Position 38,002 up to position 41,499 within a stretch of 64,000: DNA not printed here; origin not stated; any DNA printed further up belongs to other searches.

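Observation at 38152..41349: Giant flagellar cap FliD with tandem internal repeats and an inserted discoidin (F5/8 type C) carbohydrate-binding domain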

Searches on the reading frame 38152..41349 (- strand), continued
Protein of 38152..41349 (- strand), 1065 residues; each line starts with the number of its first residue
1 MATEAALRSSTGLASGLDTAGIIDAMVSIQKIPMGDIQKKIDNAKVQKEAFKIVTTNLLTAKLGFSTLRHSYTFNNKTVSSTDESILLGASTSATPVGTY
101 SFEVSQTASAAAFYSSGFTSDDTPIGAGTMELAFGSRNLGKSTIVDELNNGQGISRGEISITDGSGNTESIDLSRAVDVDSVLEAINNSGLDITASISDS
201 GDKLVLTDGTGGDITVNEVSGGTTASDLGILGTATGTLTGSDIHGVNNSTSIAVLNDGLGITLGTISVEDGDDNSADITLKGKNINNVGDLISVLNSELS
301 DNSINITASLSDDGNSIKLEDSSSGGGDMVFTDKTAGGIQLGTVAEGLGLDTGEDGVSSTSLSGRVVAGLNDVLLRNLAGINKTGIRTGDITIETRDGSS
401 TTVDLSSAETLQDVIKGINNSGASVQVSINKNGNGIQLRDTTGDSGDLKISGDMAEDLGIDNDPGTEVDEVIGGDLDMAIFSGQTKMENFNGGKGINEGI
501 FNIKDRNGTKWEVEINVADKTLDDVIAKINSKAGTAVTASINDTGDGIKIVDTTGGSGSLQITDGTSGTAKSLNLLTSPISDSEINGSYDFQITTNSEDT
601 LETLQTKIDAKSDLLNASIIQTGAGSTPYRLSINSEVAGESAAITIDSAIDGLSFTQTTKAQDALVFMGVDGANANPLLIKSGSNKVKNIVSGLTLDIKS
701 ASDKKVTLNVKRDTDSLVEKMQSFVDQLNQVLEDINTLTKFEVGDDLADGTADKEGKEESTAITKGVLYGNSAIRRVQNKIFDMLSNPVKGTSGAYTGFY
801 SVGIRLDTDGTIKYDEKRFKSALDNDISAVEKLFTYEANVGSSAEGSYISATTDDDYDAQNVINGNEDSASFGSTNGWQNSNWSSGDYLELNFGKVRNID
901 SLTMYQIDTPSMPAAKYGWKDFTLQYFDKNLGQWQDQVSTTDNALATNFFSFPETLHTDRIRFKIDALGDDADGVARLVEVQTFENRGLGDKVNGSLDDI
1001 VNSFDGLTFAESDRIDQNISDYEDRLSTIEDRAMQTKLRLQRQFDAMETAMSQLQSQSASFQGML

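Call 85: search_protein_families(library=pfam, proteins=[L006:8234-10174:+, L012:8394-10292:+, L017:10625-12421:+, L015:7393-9303:+, L017:8929-10485:+, L015:5906-7429:+, L006:7612-8232:+, L006:2417-3901:+, L017:2032-3459:+], max_evalue=0.001)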
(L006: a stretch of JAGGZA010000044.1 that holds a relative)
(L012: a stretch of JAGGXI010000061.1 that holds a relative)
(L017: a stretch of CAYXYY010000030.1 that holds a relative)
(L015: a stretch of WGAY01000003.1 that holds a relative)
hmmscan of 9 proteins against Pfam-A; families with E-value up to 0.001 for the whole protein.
L006:8234-10174:+ (646 aa): 2 families
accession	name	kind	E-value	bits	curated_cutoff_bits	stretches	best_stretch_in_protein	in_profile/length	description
PF01973.23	MptE-like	-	3.7e-47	160.7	34.6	1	217-386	2-169/171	6-hydroxymethylpterin diphosphokinase MptE-like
PF20157.4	Maf_flag10_N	-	2.6e-06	27.5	23.5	1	91-140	115-163/228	Glycosyltransferase Maf N-terminal domain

L012:8394-10292:+ (632 aa): 2 families
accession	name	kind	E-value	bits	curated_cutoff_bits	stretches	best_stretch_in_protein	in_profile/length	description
PF01973.23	MptE-like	-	2.2e-46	158.2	34.6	1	205-375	1-169/171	6-hydroxymethylpterin diphosphokinase MptE-like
PF20157.4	Maf_flag10_N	-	1e-07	32.1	23.5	1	75-127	110-161/228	Glycosyltransferase Maf N-terminal domain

L017:10625-12421:+ (599 aa): 2 families
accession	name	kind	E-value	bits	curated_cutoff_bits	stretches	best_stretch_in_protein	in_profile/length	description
PF01973.23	MptE-like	-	2.5e-36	125.4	34.6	1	210-376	2-169/171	6-hydroxymethylpterin diphosphokinase MptE-like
PF20157.4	Maf_flag10_N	-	1.2e-07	31.9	23.5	1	26-131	60-161/228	Glycosyltransferase Maf N-terminal domain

L015:7393-9303:+ (636 aa): 1 family
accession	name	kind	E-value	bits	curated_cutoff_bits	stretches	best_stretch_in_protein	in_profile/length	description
PF01973.23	MptE-like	-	3.7e-31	108.7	34.6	1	232-385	15-170/171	6-hydroxymethylpterin diphosphokinase MptE-like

L017:8929-10485:+ (518 aa): 4 families
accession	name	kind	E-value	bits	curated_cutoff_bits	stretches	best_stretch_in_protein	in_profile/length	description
PF00534.26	Glycos_transf_1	-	1.2e-27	97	26.4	1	181-323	6-142/172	Glycosyl transferases group 1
PF13692.12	Glyco_trans_1_4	-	1.4e-19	71.2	27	1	192-323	3-126/142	Glycosyl transferases group 1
PF20706.3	GT4-conflict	-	7.4e-07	28.9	26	1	131-396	143-383/385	Family 4 Glycosyltransferase in conflict systems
PF13524.12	Glyco_trans_1_2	-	8.5e-06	26.2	25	0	219-322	10-99/144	Glycosyl transferase-like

L015:5906-7429:+ (507 aa): 3 families
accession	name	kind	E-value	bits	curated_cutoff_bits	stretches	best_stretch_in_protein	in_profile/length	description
PF00534.26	Glycos_transf_1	-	1e-21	77.7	26.4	1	175-333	2-155/172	Glycosyl transferases group 1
PF13692.12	Glyco_trans_1_4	-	8.8e-18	65.4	27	1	189-321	3-127/142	Glycosyl transferases group 1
PF13439.12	Glyco_transf_4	-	7.5e-06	26.5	28.5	1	90-165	83-169/170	Glycosyltransferase Family 4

L006:7612-8232:+ (206 aa): 0 families

L006:2417-3901:+ (494 aa): 2 families
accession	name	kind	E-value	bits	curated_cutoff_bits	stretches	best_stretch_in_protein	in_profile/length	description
PF00669.25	Flagellin_N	-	9.3e-34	116.9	26.6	1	3-140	1-137/139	Bacterial flagellin N-terminal helical region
PF00700.27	Flagellin_C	-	1.4e-26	93.1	23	1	407-493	1-86/86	Bacterial flagellin C-terminal helical region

L017:2032-3459:+ (475 aa): 2 families
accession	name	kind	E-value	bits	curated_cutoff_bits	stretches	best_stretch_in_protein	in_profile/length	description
PF00669.25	Flagellin_N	-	2e-37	128.8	26.6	1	5-142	1-137/139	Bacterial flagellin N-terminal helical region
PF00700.27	Flagellin_C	-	1.9e-27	95.9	23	1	388-474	1-86/86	Bacterial flagellin C-terminal helical region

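Call 89: find_encoding_contigs(protein=P0016, flank=10000, max_places=1)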
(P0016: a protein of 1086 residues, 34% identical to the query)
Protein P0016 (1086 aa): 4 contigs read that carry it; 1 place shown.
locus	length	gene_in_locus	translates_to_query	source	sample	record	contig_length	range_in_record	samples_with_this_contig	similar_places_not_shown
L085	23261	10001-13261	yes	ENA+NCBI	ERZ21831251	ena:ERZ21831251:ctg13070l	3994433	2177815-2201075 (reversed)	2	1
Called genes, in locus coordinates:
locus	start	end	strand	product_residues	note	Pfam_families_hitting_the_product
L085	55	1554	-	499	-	PF00005:ABC_tran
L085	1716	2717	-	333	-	PF00532:Peripla_BP_1, PF13407:Peripla_BP_4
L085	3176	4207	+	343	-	PF00356:LacI, PF00532:Peripla_BP_1, PF13407:Peripla_BP_4 (weak), PF13377:Peripla_BP_3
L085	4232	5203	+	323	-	PF01261:AP_endonuc_2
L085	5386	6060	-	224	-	PF16161:DUF4867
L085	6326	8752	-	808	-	PF00669:Flagellin_N, PF00700:Flagellin_C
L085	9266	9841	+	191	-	PF04542:Sigma70_r2, PF08281:Sigma70_r4_2, PF04545:Sigma70_r4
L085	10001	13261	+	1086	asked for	PF02465:FliD_N, PF07196:Flagellin_IN (faint), PF22633:F5_F8_type_C_2 (faint), PF07195:FliD_C, PF00754:F5_F8_type_C (weak), PF07195:FliD_C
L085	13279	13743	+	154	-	-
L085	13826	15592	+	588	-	PF00460:Flg_bb_rod (faint), PF22638:FlgK_D1, PF06429:Flg_bbr_C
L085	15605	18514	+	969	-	PF00669:Flagellin_N, PF00700:Flagellin_C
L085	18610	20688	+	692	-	PF00460:Flg_bb_rod (weak), PF22692:LlgE_F_G_D1, PF07559:FlgE_D2 (weak), PF06429:Flg_bbr_C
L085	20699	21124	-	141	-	-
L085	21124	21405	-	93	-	-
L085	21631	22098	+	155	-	PF03963:FlgD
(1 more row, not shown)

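Call 90: find_encoding_contigs(protein=P0009, flank=10000, max_places=1)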
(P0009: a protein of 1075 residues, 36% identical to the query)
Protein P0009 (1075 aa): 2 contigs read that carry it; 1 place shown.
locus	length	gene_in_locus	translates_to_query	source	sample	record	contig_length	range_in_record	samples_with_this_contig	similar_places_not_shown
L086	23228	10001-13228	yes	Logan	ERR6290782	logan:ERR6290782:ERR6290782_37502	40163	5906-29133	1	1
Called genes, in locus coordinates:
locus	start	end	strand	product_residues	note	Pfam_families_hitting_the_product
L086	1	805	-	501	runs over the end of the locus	-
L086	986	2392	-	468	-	PF13646:HEAT_2 (faint), PF01347:TPR_Vitellogenin (faint)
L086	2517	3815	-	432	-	PF09976:TPR_21 (faint), PF12895:ANAPC3 (faint), PF13429:TPR_15 (faint), PF23914:TPR_CcmH_CycH (faint), PF24575:TPR_Slam (faint), PF07719:TPR_2 (faint), PF13176:TPR_7 (faint), PF13432:TPR_16 (weak), +9 more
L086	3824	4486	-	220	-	PF03544:TonB_C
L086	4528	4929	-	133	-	PF02472:ExbD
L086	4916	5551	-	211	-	PF01618:MotA_ExbB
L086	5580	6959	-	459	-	PF01618:MotA_ExbB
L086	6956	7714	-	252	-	PF11932:DUF3450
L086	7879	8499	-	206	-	PF02663:FmdE, PF01258:zf-dskA_traR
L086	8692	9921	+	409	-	PF18433:DUF5610, PF13499:EF-hand_7 (faint)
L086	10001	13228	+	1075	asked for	PF02465:FliD_N, PF07196:Flagellin_IN, PF07195:FliD_C, PF00754:F5_F8_type_C (weak), PF07195:FliD_C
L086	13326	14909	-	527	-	PF01145:Band_7, PF15975:Flot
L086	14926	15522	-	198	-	-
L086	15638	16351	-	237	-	PF04012:PspA_IM30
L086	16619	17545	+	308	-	PF00158:Sigma54_activat, PF00493:MCM, PF14532:Sigma54_activ_2, PF00004:AAA (weak), PF07724:AAA_2 (weak), PF07728:AAA_5 (weak), PF25601:AAA_lid_14, PF02954:HTH_8 (weak), +1 more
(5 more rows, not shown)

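Call 91: find_encoding_contigs(protein=P0040, flank=10000, max_places=1)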
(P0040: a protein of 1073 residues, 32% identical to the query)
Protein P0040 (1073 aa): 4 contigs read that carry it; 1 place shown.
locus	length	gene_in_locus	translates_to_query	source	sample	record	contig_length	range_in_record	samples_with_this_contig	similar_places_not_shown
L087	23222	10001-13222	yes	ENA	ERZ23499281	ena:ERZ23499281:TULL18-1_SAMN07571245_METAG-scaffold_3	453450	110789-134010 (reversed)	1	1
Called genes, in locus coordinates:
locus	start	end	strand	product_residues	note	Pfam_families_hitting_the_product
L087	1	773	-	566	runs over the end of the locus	-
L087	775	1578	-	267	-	PF20112:DUF6502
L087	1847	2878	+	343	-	PF01752:Peptidase_M9 (faint), PF07607:DUF1570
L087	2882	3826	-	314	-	-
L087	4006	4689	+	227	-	PF14841:FliG_M (weak), PF01706:FliG_C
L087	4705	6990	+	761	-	PF13185:GAF_2, PF01590:GAF, PF13492:GAF_3 (weak), PF05524:PEP-utilisers_N, PF00391:PEP-utilizers, PF02896:PEP-utilizers_C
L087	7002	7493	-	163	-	PF13690:CheX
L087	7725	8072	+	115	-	-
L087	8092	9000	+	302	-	-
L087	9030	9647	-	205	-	PF01726:LexA_DNA_bind, PF00717:Peptidase_S24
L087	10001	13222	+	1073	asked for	PF02465:FliD_N, PF07196:Flagellin_IN (weak), PF07195:FliD_C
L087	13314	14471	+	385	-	PF05958:tRNA_U5-meth_tr, PF05175:MTS (weak), PF02475:TRM5-TYW2_MTfase (weak), PF09445:Methyltransf_15 (weak), PF13847:Methyltransf_31, PF13649:Methyltransf_25 (weak)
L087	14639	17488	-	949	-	PF01436:NHL (faint), PF08450:SGL (weak)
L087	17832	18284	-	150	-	PF01797:Y1_Tnp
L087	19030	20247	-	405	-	PF24681:Kelch_KLHDC2_KLHL20_DRC7 (faint)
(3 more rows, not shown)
